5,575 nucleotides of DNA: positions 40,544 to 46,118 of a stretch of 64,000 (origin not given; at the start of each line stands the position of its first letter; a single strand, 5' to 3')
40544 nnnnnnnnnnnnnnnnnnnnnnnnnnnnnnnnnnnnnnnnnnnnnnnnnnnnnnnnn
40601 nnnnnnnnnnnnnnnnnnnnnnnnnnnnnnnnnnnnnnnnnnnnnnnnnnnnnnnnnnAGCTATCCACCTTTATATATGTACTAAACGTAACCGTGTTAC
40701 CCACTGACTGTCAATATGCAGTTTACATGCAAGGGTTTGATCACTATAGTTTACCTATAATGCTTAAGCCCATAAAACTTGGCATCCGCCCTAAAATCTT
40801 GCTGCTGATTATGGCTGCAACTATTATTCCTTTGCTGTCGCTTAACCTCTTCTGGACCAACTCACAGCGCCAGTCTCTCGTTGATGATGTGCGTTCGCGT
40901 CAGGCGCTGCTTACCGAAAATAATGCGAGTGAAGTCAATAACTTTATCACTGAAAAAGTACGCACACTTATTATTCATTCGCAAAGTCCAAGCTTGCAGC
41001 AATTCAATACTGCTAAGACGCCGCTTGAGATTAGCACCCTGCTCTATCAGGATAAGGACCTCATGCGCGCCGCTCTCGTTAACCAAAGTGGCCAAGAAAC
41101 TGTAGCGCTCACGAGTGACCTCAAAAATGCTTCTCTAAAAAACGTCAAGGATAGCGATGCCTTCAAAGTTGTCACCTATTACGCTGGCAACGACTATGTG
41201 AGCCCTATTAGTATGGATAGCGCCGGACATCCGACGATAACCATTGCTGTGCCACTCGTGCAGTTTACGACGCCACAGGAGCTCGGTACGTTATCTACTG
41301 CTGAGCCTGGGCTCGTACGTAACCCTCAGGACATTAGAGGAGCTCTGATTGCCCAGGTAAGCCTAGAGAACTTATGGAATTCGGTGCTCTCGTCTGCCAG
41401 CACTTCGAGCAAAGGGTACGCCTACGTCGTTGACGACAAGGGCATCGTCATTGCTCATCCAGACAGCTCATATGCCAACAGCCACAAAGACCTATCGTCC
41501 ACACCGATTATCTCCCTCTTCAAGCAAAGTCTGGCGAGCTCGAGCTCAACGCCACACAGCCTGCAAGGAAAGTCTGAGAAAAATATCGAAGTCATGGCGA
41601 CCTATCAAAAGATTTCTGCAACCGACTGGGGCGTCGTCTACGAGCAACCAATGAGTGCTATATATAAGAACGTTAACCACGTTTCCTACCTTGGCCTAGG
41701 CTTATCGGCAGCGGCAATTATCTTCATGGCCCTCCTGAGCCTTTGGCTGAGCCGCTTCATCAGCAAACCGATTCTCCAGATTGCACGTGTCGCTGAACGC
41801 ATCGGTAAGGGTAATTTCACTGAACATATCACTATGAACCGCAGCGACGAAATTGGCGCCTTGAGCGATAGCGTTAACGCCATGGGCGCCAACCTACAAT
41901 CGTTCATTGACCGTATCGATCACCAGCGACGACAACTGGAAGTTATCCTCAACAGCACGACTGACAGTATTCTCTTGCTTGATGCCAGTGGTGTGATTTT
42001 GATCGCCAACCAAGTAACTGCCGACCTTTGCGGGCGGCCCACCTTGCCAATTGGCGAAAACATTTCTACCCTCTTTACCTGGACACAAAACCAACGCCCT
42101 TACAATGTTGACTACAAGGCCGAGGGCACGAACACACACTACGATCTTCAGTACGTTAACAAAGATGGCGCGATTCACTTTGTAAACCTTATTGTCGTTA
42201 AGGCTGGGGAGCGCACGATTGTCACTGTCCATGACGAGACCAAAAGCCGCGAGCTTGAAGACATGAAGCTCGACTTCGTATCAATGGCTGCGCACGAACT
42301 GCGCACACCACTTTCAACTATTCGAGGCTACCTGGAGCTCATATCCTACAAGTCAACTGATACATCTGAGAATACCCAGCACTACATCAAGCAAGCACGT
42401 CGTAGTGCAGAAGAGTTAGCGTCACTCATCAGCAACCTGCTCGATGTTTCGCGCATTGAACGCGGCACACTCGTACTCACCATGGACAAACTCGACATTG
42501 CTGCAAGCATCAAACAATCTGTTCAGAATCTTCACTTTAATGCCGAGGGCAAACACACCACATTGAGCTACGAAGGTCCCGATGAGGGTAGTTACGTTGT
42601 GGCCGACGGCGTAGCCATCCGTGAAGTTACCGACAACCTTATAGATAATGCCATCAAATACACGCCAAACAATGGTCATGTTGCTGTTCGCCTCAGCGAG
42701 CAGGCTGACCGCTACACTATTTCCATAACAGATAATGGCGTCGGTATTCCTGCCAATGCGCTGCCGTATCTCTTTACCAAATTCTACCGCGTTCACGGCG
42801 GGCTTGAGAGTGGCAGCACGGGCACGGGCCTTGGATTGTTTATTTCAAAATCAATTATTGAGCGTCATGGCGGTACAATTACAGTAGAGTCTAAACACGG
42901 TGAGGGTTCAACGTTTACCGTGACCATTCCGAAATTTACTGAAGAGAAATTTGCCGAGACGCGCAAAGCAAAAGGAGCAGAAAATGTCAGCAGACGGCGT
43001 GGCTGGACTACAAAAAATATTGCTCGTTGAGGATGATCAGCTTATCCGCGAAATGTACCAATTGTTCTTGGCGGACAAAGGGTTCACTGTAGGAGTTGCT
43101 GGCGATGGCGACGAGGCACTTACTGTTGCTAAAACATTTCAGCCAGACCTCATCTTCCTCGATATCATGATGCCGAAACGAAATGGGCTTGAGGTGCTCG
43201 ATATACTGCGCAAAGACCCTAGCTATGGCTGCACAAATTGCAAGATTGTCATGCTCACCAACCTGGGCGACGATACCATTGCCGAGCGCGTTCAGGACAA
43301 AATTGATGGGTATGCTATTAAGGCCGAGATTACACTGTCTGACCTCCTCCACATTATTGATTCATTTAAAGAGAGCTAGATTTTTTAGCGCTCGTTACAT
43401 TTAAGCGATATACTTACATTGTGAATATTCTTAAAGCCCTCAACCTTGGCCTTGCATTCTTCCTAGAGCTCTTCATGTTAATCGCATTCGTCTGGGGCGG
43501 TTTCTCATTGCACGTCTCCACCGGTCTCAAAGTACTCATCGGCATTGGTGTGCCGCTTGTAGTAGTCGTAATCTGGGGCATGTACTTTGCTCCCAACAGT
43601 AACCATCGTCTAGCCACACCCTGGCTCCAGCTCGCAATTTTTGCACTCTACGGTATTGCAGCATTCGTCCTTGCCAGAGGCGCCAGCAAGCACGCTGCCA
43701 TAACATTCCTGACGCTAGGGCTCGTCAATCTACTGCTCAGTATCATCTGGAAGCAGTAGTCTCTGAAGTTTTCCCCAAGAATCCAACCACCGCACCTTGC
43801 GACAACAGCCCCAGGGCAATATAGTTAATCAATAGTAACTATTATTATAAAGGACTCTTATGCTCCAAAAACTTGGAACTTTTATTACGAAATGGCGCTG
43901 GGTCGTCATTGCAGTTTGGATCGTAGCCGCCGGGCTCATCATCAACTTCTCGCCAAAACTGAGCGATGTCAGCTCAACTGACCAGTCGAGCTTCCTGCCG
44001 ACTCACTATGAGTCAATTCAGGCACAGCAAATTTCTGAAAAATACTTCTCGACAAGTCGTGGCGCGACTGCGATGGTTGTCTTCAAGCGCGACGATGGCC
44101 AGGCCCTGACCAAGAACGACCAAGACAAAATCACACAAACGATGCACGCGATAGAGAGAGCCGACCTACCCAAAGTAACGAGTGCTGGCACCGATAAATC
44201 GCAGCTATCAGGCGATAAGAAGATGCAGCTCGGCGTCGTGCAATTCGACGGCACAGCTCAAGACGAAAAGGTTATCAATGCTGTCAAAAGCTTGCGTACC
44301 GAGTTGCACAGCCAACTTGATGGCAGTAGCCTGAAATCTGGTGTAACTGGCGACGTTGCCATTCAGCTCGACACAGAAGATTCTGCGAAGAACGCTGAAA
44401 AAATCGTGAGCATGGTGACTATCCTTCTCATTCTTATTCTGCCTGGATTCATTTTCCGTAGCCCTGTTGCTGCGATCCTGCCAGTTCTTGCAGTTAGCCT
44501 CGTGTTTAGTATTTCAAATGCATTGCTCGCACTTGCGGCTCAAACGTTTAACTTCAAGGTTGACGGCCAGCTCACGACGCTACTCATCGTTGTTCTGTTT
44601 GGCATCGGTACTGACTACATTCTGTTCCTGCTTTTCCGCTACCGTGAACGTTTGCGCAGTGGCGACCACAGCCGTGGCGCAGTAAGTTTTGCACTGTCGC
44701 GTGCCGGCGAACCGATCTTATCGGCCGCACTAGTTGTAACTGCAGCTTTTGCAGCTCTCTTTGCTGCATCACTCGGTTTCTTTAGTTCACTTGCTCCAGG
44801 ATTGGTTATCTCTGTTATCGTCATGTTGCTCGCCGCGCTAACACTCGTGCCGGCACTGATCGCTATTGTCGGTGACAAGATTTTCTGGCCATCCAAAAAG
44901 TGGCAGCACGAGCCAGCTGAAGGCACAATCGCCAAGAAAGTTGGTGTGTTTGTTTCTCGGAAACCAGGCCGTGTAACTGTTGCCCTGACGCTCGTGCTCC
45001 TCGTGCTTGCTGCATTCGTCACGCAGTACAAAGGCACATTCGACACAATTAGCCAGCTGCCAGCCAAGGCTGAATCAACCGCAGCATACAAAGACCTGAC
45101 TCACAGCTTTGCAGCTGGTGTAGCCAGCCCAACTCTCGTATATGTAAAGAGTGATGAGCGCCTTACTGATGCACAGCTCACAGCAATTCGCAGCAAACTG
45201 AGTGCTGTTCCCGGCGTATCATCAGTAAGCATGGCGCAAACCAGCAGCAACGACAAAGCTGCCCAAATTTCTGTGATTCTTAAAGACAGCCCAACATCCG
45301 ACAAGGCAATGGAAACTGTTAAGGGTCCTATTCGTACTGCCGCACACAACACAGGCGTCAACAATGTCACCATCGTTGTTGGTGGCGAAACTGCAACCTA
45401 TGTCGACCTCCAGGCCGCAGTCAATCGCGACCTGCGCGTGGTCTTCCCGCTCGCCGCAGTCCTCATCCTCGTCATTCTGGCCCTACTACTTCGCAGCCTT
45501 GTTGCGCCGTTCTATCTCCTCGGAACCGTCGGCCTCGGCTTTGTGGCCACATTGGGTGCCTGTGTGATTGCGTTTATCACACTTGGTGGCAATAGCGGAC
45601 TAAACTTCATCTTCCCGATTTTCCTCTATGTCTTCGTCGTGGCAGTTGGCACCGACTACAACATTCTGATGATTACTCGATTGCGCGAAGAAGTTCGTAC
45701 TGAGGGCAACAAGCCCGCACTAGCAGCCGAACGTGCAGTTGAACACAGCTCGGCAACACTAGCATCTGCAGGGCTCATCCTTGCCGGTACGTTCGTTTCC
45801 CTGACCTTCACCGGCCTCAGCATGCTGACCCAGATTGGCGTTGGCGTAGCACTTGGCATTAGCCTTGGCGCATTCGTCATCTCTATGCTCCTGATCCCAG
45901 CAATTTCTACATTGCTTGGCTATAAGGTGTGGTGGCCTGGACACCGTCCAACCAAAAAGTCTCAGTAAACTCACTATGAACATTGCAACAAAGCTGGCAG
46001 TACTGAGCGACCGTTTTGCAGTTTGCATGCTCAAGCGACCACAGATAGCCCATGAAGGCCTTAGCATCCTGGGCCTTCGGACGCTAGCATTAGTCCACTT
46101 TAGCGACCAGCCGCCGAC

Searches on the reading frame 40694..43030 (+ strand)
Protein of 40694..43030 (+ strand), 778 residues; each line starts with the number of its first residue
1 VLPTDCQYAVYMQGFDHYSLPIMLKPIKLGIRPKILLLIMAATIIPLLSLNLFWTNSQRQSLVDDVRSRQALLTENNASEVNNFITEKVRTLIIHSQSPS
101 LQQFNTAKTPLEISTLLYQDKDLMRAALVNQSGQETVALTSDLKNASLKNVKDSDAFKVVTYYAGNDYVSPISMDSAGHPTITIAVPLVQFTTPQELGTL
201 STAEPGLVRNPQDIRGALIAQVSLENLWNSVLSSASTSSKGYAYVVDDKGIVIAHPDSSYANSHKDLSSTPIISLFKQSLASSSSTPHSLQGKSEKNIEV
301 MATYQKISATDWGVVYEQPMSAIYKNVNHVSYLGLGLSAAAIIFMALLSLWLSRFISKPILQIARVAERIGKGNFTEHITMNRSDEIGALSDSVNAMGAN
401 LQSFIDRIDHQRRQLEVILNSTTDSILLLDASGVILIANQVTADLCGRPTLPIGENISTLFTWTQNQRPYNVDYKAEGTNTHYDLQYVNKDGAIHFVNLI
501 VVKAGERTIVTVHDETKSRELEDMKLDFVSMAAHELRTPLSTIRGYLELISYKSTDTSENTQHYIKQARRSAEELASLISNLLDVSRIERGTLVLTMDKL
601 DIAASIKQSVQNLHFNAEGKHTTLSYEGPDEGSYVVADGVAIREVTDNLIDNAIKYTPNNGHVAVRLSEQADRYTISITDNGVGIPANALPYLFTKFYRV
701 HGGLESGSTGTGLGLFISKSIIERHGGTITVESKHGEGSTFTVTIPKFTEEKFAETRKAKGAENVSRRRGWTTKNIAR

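Call 25: search_protein_families(library=pfam, proteins=[window:40694-43030:+], max_evalue=0.00001)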
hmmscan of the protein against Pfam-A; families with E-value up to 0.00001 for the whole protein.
window:40694-43030:+ (778 aa): 5 families
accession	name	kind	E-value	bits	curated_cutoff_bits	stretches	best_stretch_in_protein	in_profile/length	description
PF02518.31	HATPase_c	-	3.3e-31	108.4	26.4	1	638-747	2-109/111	Histidine kinase-, DNA gyrase B-, and HSP90-like ATPase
PF00512.31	HisKA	-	5.3e-19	68.5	26.9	1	525-591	2-66/66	His Kinase A (phospho-acceptor) domain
PF02743.24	dCache_1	-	2.4e-16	60.4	45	1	62-316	3-239/240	Cache domain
PF00672.30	HAMP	-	4.6e-15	56.1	25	1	351-402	1-52/53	HAMP domain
PF17201.10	Cache_3-Cache_2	-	3.5e-07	30.2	27.7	0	230-330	193-296/299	Cache 3/Cache 2 fusion domain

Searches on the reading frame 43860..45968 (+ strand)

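Call 16: search_protein_families(library=pfam, proteins=[window:43860-45968:+], max_evalue=0.001)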
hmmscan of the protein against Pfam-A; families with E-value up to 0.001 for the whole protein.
window:43860-45968:+ (702 aa): 1 family
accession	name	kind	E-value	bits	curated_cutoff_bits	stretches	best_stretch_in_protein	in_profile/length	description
PF03176.21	MMPL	-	4e-107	358.4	20.5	2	45-370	2-331/333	MMPL family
